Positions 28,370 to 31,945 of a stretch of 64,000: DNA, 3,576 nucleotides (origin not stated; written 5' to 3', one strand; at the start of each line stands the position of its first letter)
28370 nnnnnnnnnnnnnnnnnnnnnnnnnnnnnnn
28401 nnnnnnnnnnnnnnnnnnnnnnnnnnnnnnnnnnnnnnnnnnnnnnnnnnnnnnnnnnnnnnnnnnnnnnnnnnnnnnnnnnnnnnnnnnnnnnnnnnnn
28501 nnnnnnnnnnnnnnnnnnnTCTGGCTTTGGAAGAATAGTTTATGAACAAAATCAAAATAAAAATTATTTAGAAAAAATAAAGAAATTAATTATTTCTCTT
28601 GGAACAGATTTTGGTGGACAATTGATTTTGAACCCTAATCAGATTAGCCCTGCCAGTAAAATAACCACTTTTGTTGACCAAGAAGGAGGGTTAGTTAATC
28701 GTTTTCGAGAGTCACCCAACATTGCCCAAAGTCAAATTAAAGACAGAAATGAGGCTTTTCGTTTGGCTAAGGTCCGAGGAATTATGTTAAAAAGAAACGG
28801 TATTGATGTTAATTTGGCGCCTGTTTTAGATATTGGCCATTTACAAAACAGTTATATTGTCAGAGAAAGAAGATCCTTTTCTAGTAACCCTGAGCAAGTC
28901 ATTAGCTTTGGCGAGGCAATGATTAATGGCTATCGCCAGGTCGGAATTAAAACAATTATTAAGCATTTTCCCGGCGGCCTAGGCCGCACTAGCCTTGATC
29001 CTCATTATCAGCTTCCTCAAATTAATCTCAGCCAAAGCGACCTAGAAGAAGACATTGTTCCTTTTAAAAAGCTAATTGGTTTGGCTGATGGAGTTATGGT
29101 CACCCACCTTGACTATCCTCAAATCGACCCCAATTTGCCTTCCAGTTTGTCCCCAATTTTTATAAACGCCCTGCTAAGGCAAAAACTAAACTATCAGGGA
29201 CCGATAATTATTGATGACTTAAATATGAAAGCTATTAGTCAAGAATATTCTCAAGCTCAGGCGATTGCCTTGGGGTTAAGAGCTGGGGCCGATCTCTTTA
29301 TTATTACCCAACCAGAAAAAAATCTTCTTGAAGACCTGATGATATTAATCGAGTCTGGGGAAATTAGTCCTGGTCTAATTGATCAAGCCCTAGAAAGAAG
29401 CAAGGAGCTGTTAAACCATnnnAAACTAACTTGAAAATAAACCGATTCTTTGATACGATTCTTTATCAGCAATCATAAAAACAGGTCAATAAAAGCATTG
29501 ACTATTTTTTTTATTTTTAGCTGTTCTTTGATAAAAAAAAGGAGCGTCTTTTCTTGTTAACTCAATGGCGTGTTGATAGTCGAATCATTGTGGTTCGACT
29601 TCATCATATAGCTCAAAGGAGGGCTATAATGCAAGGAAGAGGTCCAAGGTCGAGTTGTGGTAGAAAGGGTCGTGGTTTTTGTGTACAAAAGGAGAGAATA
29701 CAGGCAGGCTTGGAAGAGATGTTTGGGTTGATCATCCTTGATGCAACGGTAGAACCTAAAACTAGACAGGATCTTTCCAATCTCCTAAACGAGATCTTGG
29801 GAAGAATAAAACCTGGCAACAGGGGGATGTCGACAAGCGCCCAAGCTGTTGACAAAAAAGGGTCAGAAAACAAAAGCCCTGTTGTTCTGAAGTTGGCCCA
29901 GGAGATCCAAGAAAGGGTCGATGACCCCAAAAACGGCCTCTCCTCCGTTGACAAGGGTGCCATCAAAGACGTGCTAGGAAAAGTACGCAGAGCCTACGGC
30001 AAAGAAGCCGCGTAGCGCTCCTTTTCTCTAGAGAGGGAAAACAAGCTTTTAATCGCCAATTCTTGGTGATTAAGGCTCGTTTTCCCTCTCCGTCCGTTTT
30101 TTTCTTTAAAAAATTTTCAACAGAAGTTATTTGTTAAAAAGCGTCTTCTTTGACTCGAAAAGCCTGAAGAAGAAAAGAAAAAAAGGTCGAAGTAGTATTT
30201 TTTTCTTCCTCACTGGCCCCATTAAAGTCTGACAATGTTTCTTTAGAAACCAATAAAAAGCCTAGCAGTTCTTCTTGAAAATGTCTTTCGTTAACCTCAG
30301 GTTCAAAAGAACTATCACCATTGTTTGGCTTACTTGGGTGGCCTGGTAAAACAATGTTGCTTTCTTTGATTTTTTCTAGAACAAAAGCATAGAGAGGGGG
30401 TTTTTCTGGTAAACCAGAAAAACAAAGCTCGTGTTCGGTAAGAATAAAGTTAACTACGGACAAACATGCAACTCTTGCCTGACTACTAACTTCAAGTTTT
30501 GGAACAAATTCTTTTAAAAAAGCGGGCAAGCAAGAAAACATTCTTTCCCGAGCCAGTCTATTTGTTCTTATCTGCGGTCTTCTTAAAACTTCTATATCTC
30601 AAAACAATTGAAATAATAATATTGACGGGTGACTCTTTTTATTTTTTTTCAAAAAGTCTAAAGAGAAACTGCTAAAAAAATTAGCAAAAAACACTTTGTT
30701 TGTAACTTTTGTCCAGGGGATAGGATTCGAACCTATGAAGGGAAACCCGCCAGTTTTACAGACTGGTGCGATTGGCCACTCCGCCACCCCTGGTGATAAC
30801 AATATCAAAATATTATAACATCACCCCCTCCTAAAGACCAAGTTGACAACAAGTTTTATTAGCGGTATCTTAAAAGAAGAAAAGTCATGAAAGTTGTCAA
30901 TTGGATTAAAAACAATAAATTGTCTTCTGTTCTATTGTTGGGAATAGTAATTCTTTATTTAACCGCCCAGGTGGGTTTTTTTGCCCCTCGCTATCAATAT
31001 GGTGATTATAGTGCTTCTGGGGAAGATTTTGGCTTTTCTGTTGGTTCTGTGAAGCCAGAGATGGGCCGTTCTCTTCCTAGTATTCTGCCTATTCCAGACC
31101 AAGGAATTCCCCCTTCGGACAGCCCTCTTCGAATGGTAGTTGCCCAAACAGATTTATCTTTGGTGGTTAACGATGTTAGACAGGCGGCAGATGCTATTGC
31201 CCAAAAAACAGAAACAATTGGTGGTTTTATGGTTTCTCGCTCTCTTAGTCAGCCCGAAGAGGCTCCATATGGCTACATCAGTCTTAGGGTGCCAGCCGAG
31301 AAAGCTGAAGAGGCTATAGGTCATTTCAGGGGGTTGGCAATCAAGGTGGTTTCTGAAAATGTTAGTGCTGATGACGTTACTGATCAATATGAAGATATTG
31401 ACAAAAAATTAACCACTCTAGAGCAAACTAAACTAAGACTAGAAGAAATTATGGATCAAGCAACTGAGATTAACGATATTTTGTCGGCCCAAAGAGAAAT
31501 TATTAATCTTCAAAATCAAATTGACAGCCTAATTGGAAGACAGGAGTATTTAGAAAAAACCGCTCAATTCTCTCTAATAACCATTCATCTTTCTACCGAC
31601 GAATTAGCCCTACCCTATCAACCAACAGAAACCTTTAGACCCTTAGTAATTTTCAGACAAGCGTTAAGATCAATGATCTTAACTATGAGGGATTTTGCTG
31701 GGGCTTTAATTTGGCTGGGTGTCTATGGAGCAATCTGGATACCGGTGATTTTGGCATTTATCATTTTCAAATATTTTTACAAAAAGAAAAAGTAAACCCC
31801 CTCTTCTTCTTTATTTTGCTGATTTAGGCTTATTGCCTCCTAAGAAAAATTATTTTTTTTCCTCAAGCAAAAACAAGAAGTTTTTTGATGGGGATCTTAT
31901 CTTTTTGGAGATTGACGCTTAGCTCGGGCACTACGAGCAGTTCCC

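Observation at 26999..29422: Fusion of an ArnT/GT39-like polytopic membrane domain with a NagZ-like GH3 hydrolase domain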

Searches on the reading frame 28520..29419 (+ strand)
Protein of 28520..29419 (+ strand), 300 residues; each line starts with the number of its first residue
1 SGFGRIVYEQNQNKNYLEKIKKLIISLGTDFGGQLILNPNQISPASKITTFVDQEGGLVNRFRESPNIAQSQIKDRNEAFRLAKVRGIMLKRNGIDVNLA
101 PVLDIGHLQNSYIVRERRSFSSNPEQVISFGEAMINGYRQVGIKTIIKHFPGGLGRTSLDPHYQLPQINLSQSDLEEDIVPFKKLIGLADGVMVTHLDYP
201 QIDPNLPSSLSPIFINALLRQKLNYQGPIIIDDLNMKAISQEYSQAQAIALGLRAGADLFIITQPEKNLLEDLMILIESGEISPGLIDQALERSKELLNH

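Call 5: search_solved_structures(query=window:28520-29419:+, show_alignments=3, max_evalue=0.001)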
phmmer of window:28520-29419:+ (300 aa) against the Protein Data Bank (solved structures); distinct sequences matched with E-value up to 0.001: 30.
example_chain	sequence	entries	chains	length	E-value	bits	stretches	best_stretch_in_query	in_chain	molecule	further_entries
6k5j_A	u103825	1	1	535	1.4e-34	123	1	50-293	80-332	GH3 beta-N-acetylglucosaminidase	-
5bza_A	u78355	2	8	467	2.7e-34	122.1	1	48-296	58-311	Beta-N-acetylhexosaminidase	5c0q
7vi6_A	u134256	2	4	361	2.8e-34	122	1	52-265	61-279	Beta-N-acetylhexosaminidase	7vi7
3bmx_A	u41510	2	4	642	2.4e-31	112.4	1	40-271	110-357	Uncharacterized lipoprotein ybbD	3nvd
3lk6_A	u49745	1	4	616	1e-30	110.3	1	40-271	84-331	Lipoprotein ybbD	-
4gyj_A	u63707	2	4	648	1.2e-30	110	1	40-271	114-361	Uncharacterized lipoprotein ybbD | Glycoside Hydrolase NagZ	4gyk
4yyf_A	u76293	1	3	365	9.7e-29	103.8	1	48-295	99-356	Beta-N-acetylhexosaminidase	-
4zm6_A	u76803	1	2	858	1.1e-28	103.6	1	50-297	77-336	N-acetyl-beta-D glucosaminidase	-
4gvf_A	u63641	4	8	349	1.6e-28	103.1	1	46-269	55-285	Beta-hexosaminidase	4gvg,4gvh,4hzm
3wo8_A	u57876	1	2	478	2e-28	102.8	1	53-292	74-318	Beta-N-acetylglucosaminidase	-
3tev_A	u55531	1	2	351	2.3e-28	102.6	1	52-261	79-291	Glycosyl hyrolase, family 3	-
6gfv_A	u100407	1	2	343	5.7e-28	101.3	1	48-293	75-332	Probable conserved lipoprotein LpqI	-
4gvi_A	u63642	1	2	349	8e-28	100.8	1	46-269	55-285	Beta-hexosaminidase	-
5g1m_A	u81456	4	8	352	9e-28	100.7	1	50-264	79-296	BETA-HEXOSAMINIDASE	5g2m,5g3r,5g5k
3sql_A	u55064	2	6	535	1.5e-27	99.9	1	53-293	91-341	Glycosyl hydrolase family 3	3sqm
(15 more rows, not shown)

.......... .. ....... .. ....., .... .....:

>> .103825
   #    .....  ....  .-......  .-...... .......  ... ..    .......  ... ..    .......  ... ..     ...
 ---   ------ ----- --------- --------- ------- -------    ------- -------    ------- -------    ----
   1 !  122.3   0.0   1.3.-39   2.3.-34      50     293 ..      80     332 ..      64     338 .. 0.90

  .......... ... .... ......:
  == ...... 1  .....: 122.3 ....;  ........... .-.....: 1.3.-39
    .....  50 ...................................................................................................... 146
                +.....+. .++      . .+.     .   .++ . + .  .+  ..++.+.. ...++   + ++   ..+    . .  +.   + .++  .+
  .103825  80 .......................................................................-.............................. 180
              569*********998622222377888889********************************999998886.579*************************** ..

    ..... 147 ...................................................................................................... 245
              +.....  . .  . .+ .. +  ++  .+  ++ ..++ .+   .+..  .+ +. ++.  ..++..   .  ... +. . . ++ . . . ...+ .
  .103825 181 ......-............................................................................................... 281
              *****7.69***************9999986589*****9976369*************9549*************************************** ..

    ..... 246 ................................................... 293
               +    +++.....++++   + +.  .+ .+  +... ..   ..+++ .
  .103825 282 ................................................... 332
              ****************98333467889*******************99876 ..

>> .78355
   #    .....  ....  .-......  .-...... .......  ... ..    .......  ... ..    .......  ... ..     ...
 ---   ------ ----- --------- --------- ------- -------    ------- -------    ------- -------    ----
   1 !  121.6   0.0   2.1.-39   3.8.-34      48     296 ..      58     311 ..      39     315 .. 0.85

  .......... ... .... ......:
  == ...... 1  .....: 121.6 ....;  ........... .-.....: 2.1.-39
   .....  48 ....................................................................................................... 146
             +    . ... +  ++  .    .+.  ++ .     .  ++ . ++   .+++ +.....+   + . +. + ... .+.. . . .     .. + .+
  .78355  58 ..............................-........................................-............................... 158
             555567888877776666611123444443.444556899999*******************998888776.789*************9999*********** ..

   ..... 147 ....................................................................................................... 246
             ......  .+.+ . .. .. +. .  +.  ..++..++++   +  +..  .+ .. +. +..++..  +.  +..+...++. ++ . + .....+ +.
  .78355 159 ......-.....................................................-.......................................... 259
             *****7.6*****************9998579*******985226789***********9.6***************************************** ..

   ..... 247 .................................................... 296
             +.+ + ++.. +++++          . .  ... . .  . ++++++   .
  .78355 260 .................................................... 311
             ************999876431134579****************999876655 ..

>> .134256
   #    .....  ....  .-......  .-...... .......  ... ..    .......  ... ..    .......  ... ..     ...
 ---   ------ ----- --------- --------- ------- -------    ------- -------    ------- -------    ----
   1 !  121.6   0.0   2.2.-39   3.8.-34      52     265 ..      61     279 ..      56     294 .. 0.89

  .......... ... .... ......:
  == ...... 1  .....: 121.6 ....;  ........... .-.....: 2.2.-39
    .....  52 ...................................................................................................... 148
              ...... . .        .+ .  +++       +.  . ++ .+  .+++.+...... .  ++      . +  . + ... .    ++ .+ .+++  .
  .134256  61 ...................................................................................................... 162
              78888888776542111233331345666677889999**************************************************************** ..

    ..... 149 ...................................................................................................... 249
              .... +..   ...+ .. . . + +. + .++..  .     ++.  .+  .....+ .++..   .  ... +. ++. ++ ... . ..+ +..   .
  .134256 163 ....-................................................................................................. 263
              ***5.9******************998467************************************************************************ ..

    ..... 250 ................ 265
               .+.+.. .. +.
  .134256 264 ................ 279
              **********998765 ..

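Call 10: find_homologous_proteins(query=window:28520-29419:+)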
Query window:28520-29419:+ (300 aa): 33 proteins with E <= 0.001 among 1788 candidates.
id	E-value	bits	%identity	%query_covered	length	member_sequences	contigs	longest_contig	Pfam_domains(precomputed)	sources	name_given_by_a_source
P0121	3.3e-91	324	52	99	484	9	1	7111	PF00933.28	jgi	jgi:hypothetical protein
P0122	3.0e-53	199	43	82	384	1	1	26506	PF00933.28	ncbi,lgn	-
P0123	9.4e-53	197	46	85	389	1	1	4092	PF00933.28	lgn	-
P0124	6.6e-52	195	43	81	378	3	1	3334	PF00933.28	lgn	-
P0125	3.1e-49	186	45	71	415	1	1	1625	PF00933.28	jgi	-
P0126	3.9e-48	182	43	82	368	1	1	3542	PF00933.28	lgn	-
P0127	1.2e-34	138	38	83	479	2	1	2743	PF00933.28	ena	-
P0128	4.0e-31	126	37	87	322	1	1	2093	PF00933.28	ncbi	-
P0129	9.2e-30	122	33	86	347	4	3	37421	PF00933.28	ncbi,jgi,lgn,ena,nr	ncbi:MAG: glycoside hydrolase family 3 protein [Ignavibacteria bacterium]|jgi:beta-N-acetylhexosamin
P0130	3.4e-28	117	36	71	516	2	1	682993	PF00933.28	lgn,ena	-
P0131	4.2e-28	117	35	81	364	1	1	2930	PF00933.28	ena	-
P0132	4.2e-28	117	34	87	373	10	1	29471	PF00933.28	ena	-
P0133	1.9e-27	114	34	83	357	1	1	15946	PF00933.28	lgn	-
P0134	3.4e-27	114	32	87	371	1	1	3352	PF00933.28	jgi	jgi:beta-N-acetylhexosaminidase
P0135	3.5e-27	114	34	82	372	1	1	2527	PF00933.28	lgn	-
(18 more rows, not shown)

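Call 63: search_solved_structures(query=window:28520-29419:+, show_alignments=5, max_evalue=1e-30)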
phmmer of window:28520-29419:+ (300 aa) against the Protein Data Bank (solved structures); distinct sequences matched with E-value up to 1e-30: 4.
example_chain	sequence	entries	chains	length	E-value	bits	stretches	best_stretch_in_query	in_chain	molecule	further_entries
6k5j_A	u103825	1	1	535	1.4e-34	123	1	50-293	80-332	GH3 beta-N-acetylglucosaminidase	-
5bza_A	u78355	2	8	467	2.7e-34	122.1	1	48-296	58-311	Beta-N-acetylhexosaminidase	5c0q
7vi6_A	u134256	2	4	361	2.8e-34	122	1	52-265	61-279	Beta-N-acetylhexosaminidase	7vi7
3bmx_A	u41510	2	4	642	2.4e-31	112.4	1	40-271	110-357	Uncharacterized lipoprotein ybbD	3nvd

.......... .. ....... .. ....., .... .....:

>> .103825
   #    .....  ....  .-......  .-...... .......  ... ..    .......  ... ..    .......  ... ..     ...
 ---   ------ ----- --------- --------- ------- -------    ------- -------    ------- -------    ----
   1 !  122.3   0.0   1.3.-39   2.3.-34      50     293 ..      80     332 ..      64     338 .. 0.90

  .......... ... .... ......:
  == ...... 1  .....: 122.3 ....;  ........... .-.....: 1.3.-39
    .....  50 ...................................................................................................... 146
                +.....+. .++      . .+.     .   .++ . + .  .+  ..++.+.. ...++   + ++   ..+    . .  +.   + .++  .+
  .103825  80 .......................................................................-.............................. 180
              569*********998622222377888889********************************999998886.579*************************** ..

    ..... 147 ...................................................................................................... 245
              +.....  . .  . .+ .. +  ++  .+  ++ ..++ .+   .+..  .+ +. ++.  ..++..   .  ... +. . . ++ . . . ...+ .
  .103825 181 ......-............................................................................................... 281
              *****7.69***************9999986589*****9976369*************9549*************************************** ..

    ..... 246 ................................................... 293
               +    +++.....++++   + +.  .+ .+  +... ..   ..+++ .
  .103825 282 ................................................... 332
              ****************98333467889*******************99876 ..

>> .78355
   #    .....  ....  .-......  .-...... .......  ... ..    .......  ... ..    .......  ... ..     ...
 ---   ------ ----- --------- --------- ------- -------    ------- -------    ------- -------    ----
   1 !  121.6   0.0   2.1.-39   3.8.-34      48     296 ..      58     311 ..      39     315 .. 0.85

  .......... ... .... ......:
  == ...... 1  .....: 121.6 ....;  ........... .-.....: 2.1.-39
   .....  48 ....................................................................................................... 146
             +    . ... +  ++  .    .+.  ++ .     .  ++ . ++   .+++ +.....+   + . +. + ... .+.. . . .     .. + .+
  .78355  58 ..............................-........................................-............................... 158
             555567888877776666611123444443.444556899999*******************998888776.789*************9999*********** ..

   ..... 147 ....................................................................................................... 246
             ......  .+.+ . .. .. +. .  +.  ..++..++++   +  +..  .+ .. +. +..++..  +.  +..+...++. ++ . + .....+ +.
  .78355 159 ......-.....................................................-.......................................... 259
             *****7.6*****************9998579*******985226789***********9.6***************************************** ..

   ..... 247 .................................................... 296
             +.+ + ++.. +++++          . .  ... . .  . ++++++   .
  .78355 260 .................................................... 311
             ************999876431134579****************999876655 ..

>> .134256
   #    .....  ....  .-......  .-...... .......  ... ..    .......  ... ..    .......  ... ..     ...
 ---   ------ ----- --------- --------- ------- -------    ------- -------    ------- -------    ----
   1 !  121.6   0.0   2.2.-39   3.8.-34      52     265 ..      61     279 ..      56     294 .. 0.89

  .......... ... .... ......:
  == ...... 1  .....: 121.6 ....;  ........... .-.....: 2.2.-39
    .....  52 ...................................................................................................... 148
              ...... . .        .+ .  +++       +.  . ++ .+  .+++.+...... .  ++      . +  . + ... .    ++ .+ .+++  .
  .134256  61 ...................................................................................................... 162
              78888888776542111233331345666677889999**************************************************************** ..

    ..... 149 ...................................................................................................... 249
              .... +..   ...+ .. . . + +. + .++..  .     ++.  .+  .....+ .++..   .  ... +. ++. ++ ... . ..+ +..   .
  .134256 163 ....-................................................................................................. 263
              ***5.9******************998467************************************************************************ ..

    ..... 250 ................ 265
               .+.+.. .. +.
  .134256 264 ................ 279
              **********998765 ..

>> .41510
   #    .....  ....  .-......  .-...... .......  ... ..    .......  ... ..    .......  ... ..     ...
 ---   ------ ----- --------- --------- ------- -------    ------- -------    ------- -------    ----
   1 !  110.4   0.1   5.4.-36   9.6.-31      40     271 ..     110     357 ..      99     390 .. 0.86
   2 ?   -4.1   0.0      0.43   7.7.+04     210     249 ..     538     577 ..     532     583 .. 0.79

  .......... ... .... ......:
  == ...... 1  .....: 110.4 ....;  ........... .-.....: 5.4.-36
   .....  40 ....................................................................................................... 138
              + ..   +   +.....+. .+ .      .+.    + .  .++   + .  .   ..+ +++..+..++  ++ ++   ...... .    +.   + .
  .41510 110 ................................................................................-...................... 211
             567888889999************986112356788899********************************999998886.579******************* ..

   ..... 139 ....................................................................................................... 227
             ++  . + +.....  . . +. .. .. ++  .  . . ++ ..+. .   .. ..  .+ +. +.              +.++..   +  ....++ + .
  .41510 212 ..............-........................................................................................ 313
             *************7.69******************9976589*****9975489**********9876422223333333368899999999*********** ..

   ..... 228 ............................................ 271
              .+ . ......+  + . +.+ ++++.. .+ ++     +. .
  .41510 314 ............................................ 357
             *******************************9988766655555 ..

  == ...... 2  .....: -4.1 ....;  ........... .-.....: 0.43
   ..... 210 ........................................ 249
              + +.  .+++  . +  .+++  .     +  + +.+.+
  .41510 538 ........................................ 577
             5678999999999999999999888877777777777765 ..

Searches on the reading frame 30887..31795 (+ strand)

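Call 3: search_protein_families(library=pfam, proteins=[window:30887-31795:+], max_evalue=0.01)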
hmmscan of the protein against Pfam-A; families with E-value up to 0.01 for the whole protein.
window:30887-31795:+ (302 aa): 2 families
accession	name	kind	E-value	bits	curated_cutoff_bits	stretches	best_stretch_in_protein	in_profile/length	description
PF14257.11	DUF4349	-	7.4e-39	133.7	27.7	1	82-291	1-211/213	Domain of unknown function (DUF4349)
PF16454.10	PI3K_P85_iSH2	-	0.0025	17.9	31.5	1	161-216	83-136/161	Phosphatidylinositol 3-kinase regulatory subunit P85 inter-SH2 domain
